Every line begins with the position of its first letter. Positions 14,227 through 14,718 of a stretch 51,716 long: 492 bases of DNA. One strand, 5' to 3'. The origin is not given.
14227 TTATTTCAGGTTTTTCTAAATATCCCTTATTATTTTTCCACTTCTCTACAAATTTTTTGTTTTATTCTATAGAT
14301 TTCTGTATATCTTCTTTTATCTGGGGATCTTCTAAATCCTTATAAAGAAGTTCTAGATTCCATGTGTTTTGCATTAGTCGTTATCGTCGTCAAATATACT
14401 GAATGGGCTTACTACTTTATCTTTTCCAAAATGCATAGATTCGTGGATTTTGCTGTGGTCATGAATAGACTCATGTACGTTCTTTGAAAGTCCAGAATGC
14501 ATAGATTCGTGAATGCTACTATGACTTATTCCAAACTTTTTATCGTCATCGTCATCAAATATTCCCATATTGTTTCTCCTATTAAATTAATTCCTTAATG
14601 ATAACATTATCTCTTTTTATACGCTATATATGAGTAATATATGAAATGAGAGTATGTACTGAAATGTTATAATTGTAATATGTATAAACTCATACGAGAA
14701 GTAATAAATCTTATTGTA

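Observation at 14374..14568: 64-aa mini-protein with three HExxH motifs and Asp-rich termini, translationally coupled to the zinc peptidase PepF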

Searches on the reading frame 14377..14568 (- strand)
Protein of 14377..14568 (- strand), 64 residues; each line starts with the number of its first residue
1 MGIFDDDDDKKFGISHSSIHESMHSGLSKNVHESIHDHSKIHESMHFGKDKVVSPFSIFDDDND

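Call 6: search_protein_families(library=pfam, proteins=[window:14377-14568:-], max_evalue=1)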
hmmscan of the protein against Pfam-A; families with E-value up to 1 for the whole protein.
window:14377-14568:- (64 aa): 1 family
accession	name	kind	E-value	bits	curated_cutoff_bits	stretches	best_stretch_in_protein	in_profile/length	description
PF17779.7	NOD2_WH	-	0.21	12.2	23.1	1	3-32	20-49/57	NOD2 winged helix domain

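Call 8: find_homologous_proteins(query=window:14377-14568:-, max_evalue=10)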
Query seq(64 aa) (64 aa): 9 proteins with E <= 10 among 9 candidates.
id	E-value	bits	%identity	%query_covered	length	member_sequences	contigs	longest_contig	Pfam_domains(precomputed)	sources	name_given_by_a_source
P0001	9.0e-29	116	90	78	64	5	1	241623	-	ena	-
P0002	3.3e-24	102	87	86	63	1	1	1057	-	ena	-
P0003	2.6e-22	96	81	92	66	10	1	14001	-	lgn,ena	-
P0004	2.9e-19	86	76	97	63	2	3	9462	-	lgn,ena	-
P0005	3.1e-19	86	70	98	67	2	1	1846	-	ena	-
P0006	4.2e-16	76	76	86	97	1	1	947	-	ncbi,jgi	jgi:hypothetical protein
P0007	3.5e-11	61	64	83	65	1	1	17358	-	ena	-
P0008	5.7e-11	60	78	50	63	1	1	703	-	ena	-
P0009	1.3e-7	50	58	80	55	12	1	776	-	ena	-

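Call 11: find_encoding_contigs(protein=P0001, flank=6000, max_places=4)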
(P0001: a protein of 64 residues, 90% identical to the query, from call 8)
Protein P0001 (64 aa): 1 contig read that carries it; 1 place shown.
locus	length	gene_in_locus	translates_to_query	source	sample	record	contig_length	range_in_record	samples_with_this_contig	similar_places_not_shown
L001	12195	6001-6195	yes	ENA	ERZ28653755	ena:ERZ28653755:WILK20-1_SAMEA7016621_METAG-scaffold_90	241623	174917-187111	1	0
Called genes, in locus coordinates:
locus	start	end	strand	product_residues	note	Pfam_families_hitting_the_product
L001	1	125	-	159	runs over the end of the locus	-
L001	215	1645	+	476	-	PF00587:tRNA-synt_2b, PF03129:HGTP_anticodon, PF09180:ProRS-C_1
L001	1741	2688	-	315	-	PF13462:Thioredoxin_4, PF13098:Thioredoxin_2, PF01323:DSBA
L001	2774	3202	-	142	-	PF11969:DcpS_C, PF01230:HIT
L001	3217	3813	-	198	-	-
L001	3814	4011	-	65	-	PF13459:Fer4_15, PF13370:Fer4_13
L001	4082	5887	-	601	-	PF00910:RNA_helicase (faint), PF00005:ABC_tran, PF13401:AAA_22 (faint)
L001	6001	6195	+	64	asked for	-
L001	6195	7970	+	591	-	PF08439:Peptidase_M3_N, PF01432:Peptidase_M3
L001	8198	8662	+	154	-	PF03449:GreA_GreB_N, PF01272:GreA_GreB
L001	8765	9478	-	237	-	PF00696:AA_kinase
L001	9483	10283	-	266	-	-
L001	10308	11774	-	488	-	-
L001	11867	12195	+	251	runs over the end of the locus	PF00156:Pribosyltran (weak)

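Call 12: find_encoding_contigs(protein=P0003, flank=6000, max_places=4)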
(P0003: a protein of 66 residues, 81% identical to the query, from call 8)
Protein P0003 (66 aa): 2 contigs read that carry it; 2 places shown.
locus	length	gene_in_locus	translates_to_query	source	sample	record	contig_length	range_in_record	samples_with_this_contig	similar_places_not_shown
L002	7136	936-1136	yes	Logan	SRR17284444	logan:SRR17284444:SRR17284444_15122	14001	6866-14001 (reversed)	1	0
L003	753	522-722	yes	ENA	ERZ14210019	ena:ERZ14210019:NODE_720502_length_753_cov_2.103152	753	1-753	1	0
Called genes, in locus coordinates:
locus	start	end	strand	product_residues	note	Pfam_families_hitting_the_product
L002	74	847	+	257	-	-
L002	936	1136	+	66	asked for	-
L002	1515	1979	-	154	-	-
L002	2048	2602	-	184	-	-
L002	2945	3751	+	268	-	-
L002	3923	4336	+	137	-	PF01467:CTP_transf_like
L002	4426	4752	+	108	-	-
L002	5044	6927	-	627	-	-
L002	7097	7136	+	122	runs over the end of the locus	-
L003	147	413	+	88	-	-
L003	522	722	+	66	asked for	-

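Call 13: find_encoding_contigs(protein=P0007, flank=6000, max_places=4)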
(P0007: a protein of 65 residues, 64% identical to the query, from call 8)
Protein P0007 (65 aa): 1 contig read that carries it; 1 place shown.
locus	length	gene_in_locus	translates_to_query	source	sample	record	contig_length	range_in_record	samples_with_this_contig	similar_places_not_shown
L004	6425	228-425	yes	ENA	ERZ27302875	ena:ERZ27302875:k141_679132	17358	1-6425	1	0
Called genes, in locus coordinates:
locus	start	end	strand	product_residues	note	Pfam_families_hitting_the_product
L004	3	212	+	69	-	?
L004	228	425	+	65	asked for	-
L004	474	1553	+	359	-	PF00768:Peptidase_S11, PF13354:Beta-lactamase2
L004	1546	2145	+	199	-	PF07670:Gate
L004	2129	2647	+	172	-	PF07670:Gate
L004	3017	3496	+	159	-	PF02559:CarD_TRCF_RID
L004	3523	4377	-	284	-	PF06888:Put_Phosphatase (weak), PF12710:HAD (weak)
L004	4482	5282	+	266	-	-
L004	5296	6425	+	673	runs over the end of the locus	PF07963:N_methyl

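Call 14: find_encoding_contigs(protein=P0004, flank=6000, max_places=4)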
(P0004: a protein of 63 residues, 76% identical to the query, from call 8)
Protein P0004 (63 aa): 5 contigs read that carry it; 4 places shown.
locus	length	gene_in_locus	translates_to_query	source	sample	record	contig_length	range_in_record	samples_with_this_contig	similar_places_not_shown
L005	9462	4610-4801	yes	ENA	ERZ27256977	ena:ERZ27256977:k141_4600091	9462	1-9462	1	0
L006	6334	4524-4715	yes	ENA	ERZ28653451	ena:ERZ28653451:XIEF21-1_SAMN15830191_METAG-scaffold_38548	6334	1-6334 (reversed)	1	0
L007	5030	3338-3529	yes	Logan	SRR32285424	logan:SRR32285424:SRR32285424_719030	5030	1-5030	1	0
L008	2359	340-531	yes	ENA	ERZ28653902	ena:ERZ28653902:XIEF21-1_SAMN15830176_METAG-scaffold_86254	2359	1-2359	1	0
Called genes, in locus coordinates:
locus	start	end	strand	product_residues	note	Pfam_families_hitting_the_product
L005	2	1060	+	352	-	?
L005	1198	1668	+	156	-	PF01245:Ribosomal_L19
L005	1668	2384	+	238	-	PF02021:UPF0102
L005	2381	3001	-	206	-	PF06541:ABC_trans_CmpB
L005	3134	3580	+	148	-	PF13597:NRDD (weak)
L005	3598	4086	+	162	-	PF02525:Flavodoxin_2 (weak), PF12682:Flavodoxin_4, PF12724:Flavodoxin_5 (faint)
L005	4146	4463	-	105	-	-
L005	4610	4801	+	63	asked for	-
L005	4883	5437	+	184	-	PF12850:Metallophos_2 (weak), PF00149:Metallophos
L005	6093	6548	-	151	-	PF00583:Acetyltransf_1, PF13673:Acetyltransf_10, PF13508:Acetyltransf_7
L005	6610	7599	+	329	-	PF01926:MMR_HSR1, PF02421:FeoB_N, PF06071:YchF-GTPase_C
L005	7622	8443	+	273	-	PF21088:MS_channel_1st, PF00924:MS_channel_2nd, PF21082:MS_channel_3rd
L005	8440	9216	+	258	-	PF07510:GmrSD_C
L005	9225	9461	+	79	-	?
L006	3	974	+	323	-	?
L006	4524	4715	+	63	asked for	-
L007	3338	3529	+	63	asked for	-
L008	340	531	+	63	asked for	-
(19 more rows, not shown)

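Call 18: find_related_loci(query=A1, collection=genome_contigs, flank=6000)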
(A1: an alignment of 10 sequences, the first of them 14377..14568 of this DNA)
Query A1 (64 aa) in genome_contigs; peptide patterns used: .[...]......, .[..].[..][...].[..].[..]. (x = any residue, [..] = any of these).
25 stretches matched a pattern; 3 encode a relative of the query (tblastn E <= 1e-3); 3 distinct loci.
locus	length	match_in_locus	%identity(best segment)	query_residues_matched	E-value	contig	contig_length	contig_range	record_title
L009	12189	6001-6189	78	1-64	2e-28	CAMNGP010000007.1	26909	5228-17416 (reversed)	MAG: uncultured Candidatus Saccharibacteria bacterium isolate SRR1267595_bin.50_metaWRAP_v1.3_MAG genome assembly, conti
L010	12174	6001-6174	86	1-59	9e-28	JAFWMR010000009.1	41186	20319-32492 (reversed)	Candidatus Saccharibacteria bacterium isolate RGIG5879 Sheep_Jejunum-3__c67825, whole genome shotgun sequence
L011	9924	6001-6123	66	14-57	8e-14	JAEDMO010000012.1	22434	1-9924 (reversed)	MAG: Bacilli bacterium isolate MAG268 NODE_1980_length_22434_cov_28.190670, whole genome shotgun sequence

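Call 30: search_protein_representatives(alignment_id=A1)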
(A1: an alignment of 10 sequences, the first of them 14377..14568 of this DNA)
Query: 10 sequences, 63 profile positions. Proteins with E-value up to 0.001 (for the whole library): 17; up to 1e-10: 11; up to 1e-30: 1. The best 17 are listed.
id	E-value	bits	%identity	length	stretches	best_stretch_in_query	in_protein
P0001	3.8e-31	123.0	-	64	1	1-63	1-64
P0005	1.1e-29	118.3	-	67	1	1-62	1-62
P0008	1.2e-26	108.5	-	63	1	1-63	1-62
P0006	7.9e-23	96.3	-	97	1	9-63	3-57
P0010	9.8e-20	86.4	-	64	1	1-60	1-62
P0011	1.4e-14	69.9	-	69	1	6-57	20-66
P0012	2.5e-14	69.1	-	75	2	11-61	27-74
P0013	5.1e-13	64.9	-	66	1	3-57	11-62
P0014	3.3e-12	62.3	-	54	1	4-57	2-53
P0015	4.0e-12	62.0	-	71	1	12-58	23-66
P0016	4.5e-12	61.9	-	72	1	4-58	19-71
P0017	2.0e-10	56.6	-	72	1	12-59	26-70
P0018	1.3e-09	54.0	-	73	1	11-62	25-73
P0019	2.7e-08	49.8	-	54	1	1-56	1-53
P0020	8.0e-08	48.3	-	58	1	3-61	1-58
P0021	1.3e-07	47.6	-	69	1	9-62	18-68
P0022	1.3e-07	47.6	-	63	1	3-63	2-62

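Call 32: predict_structure(alignment_id=A1)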
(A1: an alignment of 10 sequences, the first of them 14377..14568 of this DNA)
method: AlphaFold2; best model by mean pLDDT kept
length: 64 residues; sequences in the alignment: 10
mean_pLDDT: 56.6   pTM: 0.15
mean pLDDT of the five models: 56.6, 56.6, 55.1, 54.5, 54.0
residues with pLDDT >= 90: 0; 70-90: 0; 50-70: 58; < 50: 6
segments of 3 or more residues with pLDDT < 50: 1-3
pLDDT, mean of each block of 10 residues (from residue 1): 50 58 57 56 57 63 52
secondary structure, 60 per line:
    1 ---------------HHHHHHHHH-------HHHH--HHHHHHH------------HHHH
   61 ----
elements in order: H16-24 H32-35 H38-44 H57-60

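Call 34: search_protein_families(library=ncbifam, proteins=[window:14377-14568:-, P0011, P0017, P0022], max_evalue=10)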
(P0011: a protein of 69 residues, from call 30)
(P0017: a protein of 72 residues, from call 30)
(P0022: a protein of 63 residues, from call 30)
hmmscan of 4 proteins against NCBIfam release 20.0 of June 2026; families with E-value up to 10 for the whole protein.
window:14377-14568:- (64 aa): 0 families

P0011 (69 aa): 0 families

P0017 (72 aa): 0 families

P0022 (63 aa): 0 families

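Call 35: search_solved_structures(query=A1, max_evalue=10)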
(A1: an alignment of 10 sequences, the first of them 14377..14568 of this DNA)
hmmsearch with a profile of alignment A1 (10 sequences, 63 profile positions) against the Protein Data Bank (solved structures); distinct sequences matched with E-value up to 10: 0.

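Call 38: find_related_loci(query=A3, collection=metagenome_contigs, flank=5000)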
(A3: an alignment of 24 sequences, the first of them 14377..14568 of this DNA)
Query A3 (64 aa) in metagenome_contigs; peptide patterns used: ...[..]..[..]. (x = any residue, [..] = any of these).
51 stretches matched a pattern; 9 encode a relative of the query (tblastn E <= 1e-3); 9 distinct loci.
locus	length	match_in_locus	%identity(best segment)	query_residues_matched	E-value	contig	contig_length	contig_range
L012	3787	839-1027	83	1-64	1e-29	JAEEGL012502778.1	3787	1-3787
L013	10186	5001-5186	79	1-62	2e-28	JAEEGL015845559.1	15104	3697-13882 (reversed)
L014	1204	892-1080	78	1-64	1e-28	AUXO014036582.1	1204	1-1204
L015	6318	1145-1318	71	1-57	5e-23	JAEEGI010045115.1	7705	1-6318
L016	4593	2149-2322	71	1-57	5e-23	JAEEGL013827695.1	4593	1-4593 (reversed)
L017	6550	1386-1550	76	10-64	4e-22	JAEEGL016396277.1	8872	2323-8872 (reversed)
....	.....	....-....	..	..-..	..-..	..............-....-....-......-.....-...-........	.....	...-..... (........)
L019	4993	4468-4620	50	7-57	9e-11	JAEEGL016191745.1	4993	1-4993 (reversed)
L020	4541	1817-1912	56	32-63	8e-8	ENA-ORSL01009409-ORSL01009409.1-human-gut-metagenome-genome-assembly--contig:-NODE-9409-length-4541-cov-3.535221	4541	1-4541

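Call 39: find_related_loci(query=A3, collection=viral_contigs, flank=5000)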
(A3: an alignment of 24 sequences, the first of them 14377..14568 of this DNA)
Query A3 (64 aa) in viral_contigs; peptide patterns used: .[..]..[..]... (x = any residue, [..] = any of these).
34 stretches matched a pattern, but none encodes a relative of the query by tblastn (E <= 1e-3).

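Call 42: search_protein_families(library=pfam, proteins=[L016:947-2107:+, L016:2343-3050:+, L009:6202-6534:+, L005:4883-5434:+, L013:3893-4858:-, L002:74-844:+, L019:3717-4427:+, L011:4785-5705:-, L020:2605-3105:+, L009:4501-5736:-], max_evalue=0.01)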
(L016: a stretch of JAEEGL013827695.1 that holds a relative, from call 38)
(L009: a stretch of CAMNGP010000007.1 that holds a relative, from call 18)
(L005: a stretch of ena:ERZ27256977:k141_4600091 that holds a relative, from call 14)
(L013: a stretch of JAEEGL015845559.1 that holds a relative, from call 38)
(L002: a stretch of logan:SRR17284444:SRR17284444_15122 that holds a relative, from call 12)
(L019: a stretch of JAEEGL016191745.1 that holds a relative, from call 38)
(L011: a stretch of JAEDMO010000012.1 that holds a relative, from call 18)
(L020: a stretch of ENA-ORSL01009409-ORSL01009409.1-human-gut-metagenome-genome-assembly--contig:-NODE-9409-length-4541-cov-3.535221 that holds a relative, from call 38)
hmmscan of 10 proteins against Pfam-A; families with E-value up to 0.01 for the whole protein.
L016:947-2107:+ (387 aa): 2 families
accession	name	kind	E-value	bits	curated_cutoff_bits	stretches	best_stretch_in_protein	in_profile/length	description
PF01545.26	Cation_efflux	-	1.5e-39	136.2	26.6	1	29-219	2-196/198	Cation efflux family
PF16916.11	ZT_dimer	-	8.1e-08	32.6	26.7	1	228-287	4-62/78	Dimerisation domain of Zinc Transporter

L016:2343-3050:+ (236 aa): 1 family
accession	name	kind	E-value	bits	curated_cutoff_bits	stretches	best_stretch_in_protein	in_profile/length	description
PF11680.14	DUF3276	-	0.0059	17.2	23.1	1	84-166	16-99/131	Protein of unknown function (DUF3276)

L009:6202-6534:+ (111 aa): 2 families
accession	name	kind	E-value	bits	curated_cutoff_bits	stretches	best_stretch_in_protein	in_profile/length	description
PF00719.24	Pyrophosphatase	-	2.4e-13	50.6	23.5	1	26-108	30-115/153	Inorganic pyrophosphatase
PF18823.6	InPase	-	0.0053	17.1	26.8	0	31-54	46-69/135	Inorganic Pyrophosphatase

L005:4883-5434:+ (184 aa): 3 families
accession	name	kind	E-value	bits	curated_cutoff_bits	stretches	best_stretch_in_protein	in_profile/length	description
PF00149.33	Metallophos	-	2.1e-08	35.3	21.5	1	19-157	26-188/191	Calcineurin-like phosphoesterase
PF12850.12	Metallophos_2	-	1e-05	26.1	27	1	17-157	21-116/154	Calcineurin-like phosphoesterase superfamily domain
PF14582.11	Metallophos_3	-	0.0011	18.9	28.2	1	37-158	81-220/259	Metallophosphoesterase, calcineurin superfamily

L013:3893-4858:- (322 aa): 0 families

L002:74-844:+ (257 aa): 2 families
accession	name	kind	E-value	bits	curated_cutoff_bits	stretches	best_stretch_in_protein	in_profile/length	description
PF13623.11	SurA_N_2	-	0.00074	19.8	28.5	1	183-241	41-101/145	SurA-like N-terminal domain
PF13624.11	SurA_N_3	-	0.0048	17.2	27.2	0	187-242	43-100/162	SurA-like N-terminal domain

L019:3717-4427:+ (237 aa): 1 family
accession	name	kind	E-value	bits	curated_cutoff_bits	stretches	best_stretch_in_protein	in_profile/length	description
PF01746.26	tRNA_m1G_MT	-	3.8e-50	170.8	27.3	1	43-232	3-185/195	tRNA (Guanine-1)-methyltransferase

L011:4785-5705:- (307 aa): 0 families

L020:2605-3105:+ (167 aa): 5 families
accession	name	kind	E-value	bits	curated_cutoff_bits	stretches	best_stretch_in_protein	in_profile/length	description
PF06295.17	ZapG-like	-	0.00026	21.4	33.5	1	14-126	5-114/123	Z-ring associated protein G-like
PF14138.11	COX16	-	0.00066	20.4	27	1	19-74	7-63/79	Cytochrome c oxidase assembly protein COX16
PF01496.24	V_ATPase_I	-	0.0024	16.3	30.7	1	32-122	56-145/815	V-type ATPase 116kDa subunit family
PF19655.4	DUF6158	-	0.0057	17.1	26.8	0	41-69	22-50/66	Family of unknown function (DUF6158)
PF17675.6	APG6_N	-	0.0077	17.1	45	0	29-115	31-123/132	Apg6 coiled-coil region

L009:4501-5736:- (412 aa): 2 families
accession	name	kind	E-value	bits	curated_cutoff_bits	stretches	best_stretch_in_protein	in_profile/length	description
PF01841.26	Transglut_core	-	3.1e-09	37.5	23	1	175-270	10-108/108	Transglutaminase-like superfamily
PF04473.18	DUF553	-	0.00066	19.6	20.5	1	164-269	3-112/140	Transglutaminase-like domain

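Call 44: find_homologous_proteins(query=A3, max_evalue=1)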
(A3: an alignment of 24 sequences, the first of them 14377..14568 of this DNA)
Query A3 (24 sequences) (64 aa, profile of the alignment): 42 proteins with E <= 1 among 175 candidates.
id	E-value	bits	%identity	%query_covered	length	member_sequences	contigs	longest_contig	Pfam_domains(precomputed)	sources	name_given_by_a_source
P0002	2.1e-22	96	87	86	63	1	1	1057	-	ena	-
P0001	2.8e-22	96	90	78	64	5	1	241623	-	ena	-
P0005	5.5e-21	92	70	98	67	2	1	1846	-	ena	-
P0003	5.9e-21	92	81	92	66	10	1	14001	-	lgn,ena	-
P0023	4.6e-20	89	58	86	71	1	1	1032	-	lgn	-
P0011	3.0e-19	86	55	88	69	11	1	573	-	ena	-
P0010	7.7e-19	85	72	89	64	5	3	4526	-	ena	-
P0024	9.1e-19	85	76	98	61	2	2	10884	-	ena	-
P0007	9.8e-19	85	64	83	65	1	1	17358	-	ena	-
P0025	1.1e-18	84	67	61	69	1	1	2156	-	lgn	-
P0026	1.2e-18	84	67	67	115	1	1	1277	-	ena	-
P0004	1.4e-18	84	76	97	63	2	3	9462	-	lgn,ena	-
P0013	2.3e-18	83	69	41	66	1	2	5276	-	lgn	-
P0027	2.7e-18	83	64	61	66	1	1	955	-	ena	-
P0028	5.2e-18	82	71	44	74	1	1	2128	-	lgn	-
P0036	8.1e-17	78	66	69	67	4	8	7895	-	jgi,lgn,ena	jgi:hypothetical protein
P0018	1.6e-16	78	53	50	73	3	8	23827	-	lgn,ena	-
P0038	2.3e-16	77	70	69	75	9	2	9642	-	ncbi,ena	-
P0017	2.8e-16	77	59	69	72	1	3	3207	-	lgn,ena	-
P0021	3.2e-16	77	41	84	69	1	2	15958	-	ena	-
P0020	2.9e-14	70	50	94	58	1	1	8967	-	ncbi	-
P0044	1.4e-13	68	45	89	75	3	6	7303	-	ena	-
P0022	2.1e-11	61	52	97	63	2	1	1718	-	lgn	-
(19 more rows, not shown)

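Call 45: find_encoding_contigs(protein=P0018, flank=4000, max_places=3)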
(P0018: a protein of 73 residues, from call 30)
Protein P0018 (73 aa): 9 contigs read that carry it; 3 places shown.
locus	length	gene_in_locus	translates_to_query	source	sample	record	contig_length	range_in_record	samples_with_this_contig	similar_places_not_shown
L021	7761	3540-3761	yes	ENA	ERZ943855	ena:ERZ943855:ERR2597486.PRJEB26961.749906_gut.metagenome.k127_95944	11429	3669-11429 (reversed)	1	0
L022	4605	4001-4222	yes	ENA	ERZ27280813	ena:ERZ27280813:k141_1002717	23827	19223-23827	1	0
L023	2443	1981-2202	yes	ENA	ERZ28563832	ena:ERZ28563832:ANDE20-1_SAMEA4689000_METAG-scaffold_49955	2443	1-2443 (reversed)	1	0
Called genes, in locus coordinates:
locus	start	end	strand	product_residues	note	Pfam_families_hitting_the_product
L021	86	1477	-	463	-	PF09479:Flg_new, PF02368:Big_2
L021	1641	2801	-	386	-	PF00933:Glyco_hydro_3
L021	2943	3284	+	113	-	PF04266:ASCH (weak)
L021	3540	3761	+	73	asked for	-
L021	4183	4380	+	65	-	PF14098:SSPI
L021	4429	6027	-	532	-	-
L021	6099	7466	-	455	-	PF28494:GlyRS_ins_1 (faint), PF00587:tRNA-synt_2b, PF03129:HGTP_anticodon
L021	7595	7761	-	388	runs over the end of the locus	-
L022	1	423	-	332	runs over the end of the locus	PF00724:Oxidored_FMN (faint), PF01207:Dus, PF00977:His_biosynth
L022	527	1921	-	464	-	PF09479:Flg_new, PF02368:Big_2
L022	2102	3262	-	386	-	PF00933:Glyco_hydro_3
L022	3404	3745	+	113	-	PF04266:ASCH (weak)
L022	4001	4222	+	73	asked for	-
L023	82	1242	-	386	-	PF00933:Glyco_hydro_3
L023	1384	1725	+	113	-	PF04266:ASCH (weak)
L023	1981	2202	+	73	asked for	-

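Call 46: find_encoding_contigs(protein=P0021, flank=4000, max_places=2)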
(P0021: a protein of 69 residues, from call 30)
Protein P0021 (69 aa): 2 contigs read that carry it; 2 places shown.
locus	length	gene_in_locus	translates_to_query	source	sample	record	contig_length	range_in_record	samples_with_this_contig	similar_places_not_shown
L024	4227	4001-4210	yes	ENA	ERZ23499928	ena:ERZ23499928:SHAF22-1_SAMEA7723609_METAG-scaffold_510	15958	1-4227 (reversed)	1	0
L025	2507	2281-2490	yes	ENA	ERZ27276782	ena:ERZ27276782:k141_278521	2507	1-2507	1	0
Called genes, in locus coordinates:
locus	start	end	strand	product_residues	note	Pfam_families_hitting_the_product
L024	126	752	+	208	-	-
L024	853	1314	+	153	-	-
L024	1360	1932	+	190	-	-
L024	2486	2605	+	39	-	-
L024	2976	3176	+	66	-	-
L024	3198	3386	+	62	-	-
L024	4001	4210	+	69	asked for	-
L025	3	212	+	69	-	?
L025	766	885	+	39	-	-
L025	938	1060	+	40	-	-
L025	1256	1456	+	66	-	-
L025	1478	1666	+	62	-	-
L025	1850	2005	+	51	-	-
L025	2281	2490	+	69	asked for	-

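Call 47: find_encoding_contigs(protein=P0038, flank=4000, max_places=2)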
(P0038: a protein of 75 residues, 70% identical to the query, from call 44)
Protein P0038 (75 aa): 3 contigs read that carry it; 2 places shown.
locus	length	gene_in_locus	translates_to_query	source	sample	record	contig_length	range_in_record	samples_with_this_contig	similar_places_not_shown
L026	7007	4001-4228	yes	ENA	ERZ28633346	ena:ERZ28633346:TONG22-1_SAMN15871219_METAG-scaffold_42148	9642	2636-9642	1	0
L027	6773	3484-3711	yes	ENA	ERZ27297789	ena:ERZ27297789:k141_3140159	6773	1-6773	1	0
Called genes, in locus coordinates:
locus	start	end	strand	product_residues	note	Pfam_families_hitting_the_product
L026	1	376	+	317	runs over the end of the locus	-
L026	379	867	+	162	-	-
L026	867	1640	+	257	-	-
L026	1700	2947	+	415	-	PF01841:Transglut_core (weak)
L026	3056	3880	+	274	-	PF02146:SIR2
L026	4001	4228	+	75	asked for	-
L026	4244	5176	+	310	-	PF01116:F_bP_aldolase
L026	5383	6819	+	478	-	PF12799:LRR_4 (faint), PF13516:LRR_6 (faint), PF01841:Transglut_core (faint)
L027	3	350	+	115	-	?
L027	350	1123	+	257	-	-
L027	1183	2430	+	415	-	PF01841:Transglut_core (weak)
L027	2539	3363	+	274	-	PF02146:SIR2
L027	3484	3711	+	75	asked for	-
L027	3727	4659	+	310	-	PF01116:F_bP_aldolase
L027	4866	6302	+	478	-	PF12799:LRR_4 (faint), PF13516:LRR_6 (faint), PF01841:Transglut_core (faint)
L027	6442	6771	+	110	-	?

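Call 48: find_encoding_contigs(protein=P0020, flank=4000, max_places=2)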
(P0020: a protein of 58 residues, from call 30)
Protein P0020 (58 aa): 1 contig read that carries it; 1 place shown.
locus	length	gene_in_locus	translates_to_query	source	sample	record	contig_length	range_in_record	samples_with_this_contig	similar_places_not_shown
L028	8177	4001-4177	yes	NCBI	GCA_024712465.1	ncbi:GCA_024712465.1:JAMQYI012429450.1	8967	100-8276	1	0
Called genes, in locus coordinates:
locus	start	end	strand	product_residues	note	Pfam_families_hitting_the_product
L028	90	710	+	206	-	PF13462:Thioredoxin_4, PF01323:DSBA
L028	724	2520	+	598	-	PF01336:tRNA_anti-codon, PF00152:tRNA-synt_2, PF02938:GAD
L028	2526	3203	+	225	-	PF03372:Exo_endo_phos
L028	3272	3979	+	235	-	-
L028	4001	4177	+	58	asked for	-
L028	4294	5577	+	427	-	PF00929:RNase_T, PF08411:ExoI_SH3, PF26016:ExoI_C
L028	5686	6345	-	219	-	-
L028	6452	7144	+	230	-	PF09359:VTC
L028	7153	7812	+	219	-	PF16316:DUF4956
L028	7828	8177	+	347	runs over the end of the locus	?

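Call 51: find_encoding_contigs(protein=P0036, flank=4000, max_places=4)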
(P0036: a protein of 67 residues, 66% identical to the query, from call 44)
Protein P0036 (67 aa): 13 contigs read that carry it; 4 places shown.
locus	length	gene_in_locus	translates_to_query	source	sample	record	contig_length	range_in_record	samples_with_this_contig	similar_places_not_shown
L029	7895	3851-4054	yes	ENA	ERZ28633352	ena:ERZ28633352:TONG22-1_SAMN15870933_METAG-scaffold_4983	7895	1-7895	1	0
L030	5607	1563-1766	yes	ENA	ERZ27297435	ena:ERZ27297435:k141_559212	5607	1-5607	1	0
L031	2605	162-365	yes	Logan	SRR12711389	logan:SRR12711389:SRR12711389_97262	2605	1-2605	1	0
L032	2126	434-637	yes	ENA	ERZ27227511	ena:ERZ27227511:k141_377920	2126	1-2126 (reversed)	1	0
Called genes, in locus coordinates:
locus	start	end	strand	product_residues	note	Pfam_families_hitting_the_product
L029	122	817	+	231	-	-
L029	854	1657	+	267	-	PF01148:CTP_transf_1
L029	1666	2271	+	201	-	PF02163:Peptidase_M50, PF13180:PDZ_2 (weak)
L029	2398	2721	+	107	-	PF02163:Peptidase_M50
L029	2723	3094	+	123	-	-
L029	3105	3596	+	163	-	-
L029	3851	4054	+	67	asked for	-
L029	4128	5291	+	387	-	PF03009:GDPD (weak)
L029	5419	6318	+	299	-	-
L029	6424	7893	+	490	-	?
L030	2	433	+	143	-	?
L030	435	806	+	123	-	-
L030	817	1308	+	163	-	-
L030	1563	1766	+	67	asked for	-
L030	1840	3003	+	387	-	PF03009:GDPD (weak)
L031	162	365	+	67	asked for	-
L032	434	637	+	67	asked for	-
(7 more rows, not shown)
